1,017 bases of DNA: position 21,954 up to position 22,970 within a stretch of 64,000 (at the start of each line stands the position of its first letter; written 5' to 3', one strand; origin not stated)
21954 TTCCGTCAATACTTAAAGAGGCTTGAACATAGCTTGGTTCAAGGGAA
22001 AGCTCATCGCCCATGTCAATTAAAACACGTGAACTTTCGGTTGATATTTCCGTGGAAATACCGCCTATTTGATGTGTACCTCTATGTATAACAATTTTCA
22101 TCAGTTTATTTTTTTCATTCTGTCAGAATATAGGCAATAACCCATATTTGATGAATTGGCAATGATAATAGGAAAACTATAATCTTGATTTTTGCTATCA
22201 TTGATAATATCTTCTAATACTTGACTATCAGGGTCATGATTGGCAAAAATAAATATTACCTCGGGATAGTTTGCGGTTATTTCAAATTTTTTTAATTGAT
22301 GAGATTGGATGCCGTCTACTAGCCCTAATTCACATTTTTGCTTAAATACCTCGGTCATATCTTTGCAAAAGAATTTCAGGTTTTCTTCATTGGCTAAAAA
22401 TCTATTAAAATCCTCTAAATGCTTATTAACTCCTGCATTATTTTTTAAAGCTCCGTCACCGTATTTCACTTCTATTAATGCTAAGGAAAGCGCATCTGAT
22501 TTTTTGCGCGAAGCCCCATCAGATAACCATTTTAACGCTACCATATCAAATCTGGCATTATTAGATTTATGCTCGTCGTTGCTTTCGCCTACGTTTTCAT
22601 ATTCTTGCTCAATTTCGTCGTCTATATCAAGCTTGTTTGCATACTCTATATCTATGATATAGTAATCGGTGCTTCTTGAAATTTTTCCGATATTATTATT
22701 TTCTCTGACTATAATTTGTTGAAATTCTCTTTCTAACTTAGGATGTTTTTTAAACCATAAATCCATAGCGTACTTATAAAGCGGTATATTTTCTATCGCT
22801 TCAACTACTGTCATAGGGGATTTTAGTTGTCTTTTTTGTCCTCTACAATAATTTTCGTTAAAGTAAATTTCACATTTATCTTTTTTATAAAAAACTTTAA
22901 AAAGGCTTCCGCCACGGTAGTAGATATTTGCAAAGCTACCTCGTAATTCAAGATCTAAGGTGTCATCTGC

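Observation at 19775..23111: Autonomous AT-rich three-gene operon: PD-(D/E)xK-like protein + beta-CASP MBL nuclease + cytoplasmic CapA-like metallophosphoesterase (best candidate for an undescribed system)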

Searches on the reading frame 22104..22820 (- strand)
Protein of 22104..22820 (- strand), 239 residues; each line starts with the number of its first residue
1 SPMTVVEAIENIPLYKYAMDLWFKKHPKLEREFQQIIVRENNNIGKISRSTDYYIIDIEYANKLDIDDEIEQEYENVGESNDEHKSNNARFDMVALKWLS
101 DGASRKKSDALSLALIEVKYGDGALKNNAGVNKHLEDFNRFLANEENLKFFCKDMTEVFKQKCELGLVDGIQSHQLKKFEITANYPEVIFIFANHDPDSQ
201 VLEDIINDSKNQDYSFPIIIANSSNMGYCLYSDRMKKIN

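Call 49: predict_structure(alignment_id=A2)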
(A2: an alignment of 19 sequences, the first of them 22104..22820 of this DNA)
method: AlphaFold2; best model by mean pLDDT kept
length: 239 residues; sequences in the alignment: 19
mean_pLDDT: 71.0   pTM: 0.66
mean pLDDT of the five models: 71.0, 70.4, 69.8, 68.5, 61.1
residues with pLDDT >= 90: 8; 70-90: 136; 50-70: 60; < 50: 35
segments of 3 or more residues with pLDDT < 50: 38-50, 65-84
pLDDT, mean of each block of 10 residues (from residue 1): 70 71 71 55 42 72 51 40 55 81 58 86 78 88 88 86 71 75 89 74 81 85 60 77
secondary structure, 60 per line:
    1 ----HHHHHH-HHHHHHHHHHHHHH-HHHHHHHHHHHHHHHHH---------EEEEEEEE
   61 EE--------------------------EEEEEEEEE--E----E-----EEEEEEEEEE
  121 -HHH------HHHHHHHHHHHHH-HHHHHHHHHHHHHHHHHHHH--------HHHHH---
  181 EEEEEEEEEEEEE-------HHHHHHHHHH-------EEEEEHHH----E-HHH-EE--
elements in order: H5-10 H12-25 H27-43 E53-62 E89-97 E111-120 H131-143 H145-164 H173-177 E181-193 H201-210 E218-222

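Call 54: fold_search(model_id=the predicted structure, library=pdb)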
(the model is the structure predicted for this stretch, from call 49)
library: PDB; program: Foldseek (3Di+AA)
matches with E <= 10: 284; with E <= 0.001: 0
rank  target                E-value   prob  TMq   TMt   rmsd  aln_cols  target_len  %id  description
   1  4jep_B                2.5e-01  0.06  0.16  0.09  20.1       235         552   12  Crystal structure of Toxoplasma gondii nucleoside triphosphate diphosphohydrolase 1 (NTPDase1) (released 2013-04-10)
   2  6yn7_A                3.6e-01  0.04  0.13  0.09  12.9       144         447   11  Crystal Structure of AHE enzyme from Alicyclobacillus herbarius (released 2021-02-03)
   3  6kko_D                4.4e-01  0.08  0.15  0.24  13.6       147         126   15  The crystal structure of SiaB-SiaC complex from Pseudomonas aeruginosa (released 2020-06-10)
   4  4jep_A                5.6e-01  0.04  0.13  0.07  16.1       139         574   14  Crystal structure of Toxoplasma gondii nucleoside triphosphate diphosphohydrolase 1 (NTPDase1) (released 2013-04-10)
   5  9f9l_A                6.7e-01  0.09  0.15  0.18  13.9       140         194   10  Crystal structure of MUS81-EME1 bound by compound 16. (released 2024-07-03)
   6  3bvq_B                6.7e-01  0.05  0.16  0.12  21.2       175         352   11  Crystal Structure of Apo NotI Restriction Endonuclease (released 2008-01-22)
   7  5trc_A                7.1e-01  0.11  0.20  0.12  11.2       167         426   10  Crystal structure of phosphorylated AC3-AC5 domains of yeast acetyl-CoA carboxylase (released 2016-12-07)
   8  3c25_A                7.1e-01  0.06  0.17  0.12  18.1       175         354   13  Crystal Structure of NotI Restriction Endonuclease Bound to Cognate DNA (released 2008-02-12)
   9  2fok_B                7.5e-01  0.11  0.23  0.11   9.9       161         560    7  STRUCTURE OF RESTRICTION ENDONUCLEASE FOKI (released 1998-06-17)
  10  5dt5_E                7.5e-01  0.05  0.13  0.08  12.2       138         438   12  Crystal structure of the GH1 beta-glucosidase from Exiguobacterium antarcticum B7 in space group P21 (released 2016-04-13)
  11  5dt7_A                8.5e-01  0.05  0.13  0.08  11.8       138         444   12  Crystal structure of the GH1 beta-glucosidase from Exiguobacterium antarcticum B7 in space group C2221 (released 2016-04-13)
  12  8ti9_B                9.1e-01  0.18  0.28  0.33   6.2       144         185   10  CryoEM structure of octamer assembly of Shedu nuclease domain from Bacillus cereus (released 2024-07-31)
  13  7vpa_A                9.1e-01  0.04  0.16  0.14  16.6       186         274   10  Crystal structure of Ple629 from marine microbial consortium (released 2022-08-24)
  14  9f99_A                1.0e+00  0.07  0.15  0.19  14.5       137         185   10  Crystal structure of MUS81-EME1 bound by compound 10. (released 2024-06-19)
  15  6wiu_K                1.0e+00  0.03  0.12  0.09  10.8       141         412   13  Crystal structure of a beta-glucosidase from Exiguobacterium marinum (released 2020-08-26)
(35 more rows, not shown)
